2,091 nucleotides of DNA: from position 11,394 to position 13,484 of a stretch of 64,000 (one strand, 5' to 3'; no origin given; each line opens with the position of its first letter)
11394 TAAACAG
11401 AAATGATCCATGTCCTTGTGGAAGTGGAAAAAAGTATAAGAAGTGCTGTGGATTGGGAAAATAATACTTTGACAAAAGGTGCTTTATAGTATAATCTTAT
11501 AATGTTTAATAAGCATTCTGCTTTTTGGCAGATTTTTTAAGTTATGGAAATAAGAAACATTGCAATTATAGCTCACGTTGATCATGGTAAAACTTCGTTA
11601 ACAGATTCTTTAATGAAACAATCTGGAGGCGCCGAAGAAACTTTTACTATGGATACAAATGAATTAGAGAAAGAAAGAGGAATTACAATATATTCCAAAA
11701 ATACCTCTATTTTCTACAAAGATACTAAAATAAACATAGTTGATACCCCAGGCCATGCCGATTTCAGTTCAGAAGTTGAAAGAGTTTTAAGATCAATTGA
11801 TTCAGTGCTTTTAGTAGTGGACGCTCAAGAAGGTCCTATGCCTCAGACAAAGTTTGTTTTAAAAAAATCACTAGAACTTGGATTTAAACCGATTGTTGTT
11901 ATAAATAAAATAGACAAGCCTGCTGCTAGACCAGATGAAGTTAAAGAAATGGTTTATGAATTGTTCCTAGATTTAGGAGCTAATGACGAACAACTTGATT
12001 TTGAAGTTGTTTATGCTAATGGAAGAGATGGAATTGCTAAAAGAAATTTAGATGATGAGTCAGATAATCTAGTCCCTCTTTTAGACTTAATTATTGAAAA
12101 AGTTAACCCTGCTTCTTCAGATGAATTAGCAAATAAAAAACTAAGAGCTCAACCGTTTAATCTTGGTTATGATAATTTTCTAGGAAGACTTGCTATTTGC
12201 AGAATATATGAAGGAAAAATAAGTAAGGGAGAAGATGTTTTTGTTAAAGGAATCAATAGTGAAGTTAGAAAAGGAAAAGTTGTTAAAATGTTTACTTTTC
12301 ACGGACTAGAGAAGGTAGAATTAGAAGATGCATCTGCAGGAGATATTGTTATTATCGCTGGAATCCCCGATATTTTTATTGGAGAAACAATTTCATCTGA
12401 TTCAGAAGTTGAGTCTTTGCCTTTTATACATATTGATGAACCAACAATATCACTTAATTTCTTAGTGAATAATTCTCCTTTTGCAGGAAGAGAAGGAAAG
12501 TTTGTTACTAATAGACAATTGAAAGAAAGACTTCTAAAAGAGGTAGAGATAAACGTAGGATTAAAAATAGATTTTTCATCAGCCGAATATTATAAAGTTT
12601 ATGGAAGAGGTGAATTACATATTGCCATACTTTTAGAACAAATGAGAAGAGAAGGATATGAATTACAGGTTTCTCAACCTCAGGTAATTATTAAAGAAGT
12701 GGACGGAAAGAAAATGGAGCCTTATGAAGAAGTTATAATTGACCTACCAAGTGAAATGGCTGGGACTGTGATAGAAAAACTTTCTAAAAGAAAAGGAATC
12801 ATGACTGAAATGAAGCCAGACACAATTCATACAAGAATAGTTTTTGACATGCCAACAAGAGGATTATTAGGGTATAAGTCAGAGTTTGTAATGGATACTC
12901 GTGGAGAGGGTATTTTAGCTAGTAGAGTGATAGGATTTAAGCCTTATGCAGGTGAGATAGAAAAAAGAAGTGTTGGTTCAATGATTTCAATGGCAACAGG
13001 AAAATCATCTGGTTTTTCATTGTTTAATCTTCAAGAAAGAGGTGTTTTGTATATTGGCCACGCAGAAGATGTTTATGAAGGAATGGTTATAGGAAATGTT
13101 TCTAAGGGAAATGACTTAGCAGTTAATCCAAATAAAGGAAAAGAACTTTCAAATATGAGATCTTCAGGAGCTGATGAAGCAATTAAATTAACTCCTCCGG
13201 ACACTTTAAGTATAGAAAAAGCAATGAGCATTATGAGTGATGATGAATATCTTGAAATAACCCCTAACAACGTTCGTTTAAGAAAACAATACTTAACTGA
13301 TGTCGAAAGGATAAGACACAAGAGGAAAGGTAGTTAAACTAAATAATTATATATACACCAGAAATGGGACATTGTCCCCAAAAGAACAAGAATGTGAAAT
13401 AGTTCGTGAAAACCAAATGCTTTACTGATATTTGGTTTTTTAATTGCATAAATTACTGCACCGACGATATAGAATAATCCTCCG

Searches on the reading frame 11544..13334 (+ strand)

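Call 39: search_protein_families(library=pfam, proteins=[window:11544-13334:+], max_evalue=0.00001)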
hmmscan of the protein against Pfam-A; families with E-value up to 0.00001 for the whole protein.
window:11544-13334:+ (597 aa): 6 families
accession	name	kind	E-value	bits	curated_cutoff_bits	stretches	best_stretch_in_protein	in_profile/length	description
PF00009.33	GTP_EFTU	-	2.7e-53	180.8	26.5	1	2-187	2-186/188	Elongation factor Tu GTP binding domain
PF21018.2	BipA_C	-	1.3e-39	134.8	23.8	1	478-585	2-109/110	TypA/BipA C-terminal domain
PF00679.30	EFG_C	-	1.8e-19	70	27.9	1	390-474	2-87/89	Elongation factor G C-terminus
PF03144.31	GTP_EFTU_D2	-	1.3e-11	45.2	30.3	1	214-283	1-72/73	Elongation factor Tu domain 2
PF22042.2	EF-G_D2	-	2e-07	31.5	27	1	205-285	7-83/84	Elongation factor G domain 2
PF01926.29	MMR_HSR1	-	4.8e-07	30.3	21.9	1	6-122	2-113/113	50S ribosome-binding GTPase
